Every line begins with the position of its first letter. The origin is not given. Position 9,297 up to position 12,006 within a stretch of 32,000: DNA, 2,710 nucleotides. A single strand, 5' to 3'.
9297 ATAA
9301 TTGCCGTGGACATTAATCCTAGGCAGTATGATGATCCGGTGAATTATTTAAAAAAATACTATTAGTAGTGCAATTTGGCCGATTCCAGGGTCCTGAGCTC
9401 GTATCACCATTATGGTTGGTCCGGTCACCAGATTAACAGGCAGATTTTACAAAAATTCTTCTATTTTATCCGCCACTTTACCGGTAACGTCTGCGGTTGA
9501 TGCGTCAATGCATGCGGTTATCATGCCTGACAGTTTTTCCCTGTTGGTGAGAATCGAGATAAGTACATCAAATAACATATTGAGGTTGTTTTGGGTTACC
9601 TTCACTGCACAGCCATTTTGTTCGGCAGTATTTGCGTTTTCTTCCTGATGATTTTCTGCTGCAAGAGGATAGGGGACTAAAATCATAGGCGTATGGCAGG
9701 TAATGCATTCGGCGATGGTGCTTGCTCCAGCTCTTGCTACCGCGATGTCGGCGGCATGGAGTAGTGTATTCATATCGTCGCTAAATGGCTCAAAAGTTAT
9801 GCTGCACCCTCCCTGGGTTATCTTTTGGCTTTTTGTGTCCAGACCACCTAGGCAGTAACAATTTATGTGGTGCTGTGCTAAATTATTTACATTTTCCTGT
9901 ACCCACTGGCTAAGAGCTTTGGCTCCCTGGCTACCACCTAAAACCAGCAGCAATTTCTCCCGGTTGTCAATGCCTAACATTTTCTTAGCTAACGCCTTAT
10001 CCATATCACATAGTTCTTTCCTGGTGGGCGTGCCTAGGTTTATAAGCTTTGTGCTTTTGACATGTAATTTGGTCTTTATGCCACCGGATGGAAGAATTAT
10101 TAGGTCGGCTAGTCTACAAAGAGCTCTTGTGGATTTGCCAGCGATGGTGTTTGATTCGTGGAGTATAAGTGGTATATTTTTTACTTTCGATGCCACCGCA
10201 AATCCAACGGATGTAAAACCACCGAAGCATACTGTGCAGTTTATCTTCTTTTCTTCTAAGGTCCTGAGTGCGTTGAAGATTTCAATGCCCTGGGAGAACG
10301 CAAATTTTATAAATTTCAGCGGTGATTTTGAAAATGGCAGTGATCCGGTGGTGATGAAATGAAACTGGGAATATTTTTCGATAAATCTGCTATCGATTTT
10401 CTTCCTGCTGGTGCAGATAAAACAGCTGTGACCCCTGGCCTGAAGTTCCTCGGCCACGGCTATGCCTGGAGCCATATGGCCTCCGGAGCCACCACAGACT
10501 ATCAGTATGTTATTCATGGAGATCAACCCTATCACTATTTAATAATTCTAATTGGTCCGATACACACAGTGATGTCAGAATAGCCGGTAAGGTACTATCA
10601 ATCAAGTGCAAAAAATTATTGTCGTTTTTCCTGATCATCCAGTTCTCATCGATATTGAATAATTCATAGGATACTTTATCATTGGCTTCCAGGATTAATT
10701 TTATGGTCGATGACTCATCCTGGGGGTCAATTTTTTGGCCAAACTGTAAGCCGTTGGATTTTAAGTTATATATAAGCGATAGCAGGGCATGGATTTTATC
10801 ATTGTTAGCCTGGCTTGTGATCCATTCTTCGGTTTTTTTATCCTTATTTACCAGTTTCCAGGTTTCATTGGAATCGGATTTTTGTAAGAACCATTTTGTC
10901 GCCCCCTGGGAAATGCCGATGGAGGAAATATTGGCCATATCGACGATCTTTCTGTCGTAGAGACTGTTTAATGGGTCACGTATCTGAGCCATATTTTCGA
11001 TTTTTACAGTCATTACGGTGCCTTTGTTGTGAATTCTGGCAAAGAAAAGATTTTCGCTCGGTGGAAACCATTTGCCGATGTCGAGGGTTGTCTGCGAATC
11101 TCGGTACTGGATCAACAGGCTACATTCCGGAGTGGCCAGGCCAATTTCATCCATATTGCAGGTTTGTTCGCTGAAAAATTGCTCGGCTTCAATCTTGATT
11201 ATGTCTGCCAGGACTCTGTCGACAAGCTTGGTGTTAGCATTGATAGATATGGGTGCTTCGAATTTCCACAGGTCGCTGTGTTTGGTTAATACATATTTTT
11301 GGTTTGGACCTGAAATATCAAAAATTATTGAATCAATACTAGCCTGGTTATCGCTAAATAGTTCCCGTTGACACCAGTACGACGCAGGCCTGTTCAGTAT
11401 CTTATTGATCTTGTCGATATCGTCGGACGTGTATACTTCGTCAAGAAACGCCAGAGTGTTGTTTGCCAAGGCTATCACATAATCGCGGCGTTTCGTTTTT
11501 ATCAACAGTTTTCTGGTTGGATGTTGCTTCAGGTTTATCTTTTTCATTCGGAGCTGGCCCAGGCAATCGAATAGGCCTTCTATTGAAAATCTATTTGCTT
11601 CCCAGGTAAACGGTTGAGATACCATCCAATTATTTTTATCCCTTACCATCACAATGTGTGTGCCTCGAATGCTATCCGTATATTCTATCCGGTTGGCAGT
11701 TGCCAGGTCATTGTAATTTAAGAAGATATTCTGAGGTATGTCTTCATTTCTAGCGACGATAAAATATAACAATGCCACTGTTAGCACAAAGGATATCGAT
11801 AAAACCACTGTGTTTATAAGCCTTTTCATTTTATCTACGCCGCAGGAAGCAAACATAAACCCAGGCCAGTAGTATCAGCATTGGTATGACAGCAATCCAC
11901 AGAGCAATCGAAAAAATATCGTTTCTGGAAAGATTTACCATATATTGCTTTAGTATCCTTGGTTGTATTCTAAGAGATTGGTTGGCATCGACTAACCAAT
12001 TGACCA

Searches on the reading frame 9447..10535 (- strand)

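Call 64: search_protein_families(library=pfam, proteins=[window:9447-10535:-], max_evalue=0.00001)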
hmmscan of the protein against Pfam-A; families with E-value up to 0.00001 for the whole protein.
window:9447-10535:- (362 aa): 2 families
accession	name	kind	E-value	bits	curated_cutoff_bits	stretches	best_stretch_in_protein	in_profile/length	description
PF04101.22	Glyco_tran_28_C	-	1.4e-30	106.9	22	1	196-341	2-153/166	Glycosyltransferase family 28 C-terminal domain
PF03033.26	Glyco_transf_28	-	4.7e-25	88.7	26.2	1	10-144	1-135/139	Glycosyltransferase family 28 N-terminal domain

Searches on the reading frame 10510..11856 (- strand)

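Call 64: search_protein_families(library=pfam, proteins=[window:10510-11856:-], max_evalue=0.00001)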
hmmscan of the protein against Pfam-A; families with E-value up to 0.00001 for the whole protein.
window:10510-11856:- (448 aa): 1 family
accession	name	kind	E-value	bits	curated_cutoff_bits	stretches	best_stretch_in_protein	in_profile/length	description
PF14238.11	DUF4340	-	1.7e-16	61.4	25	1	197-370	1-167/183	Domain of unknown function (DUF4340)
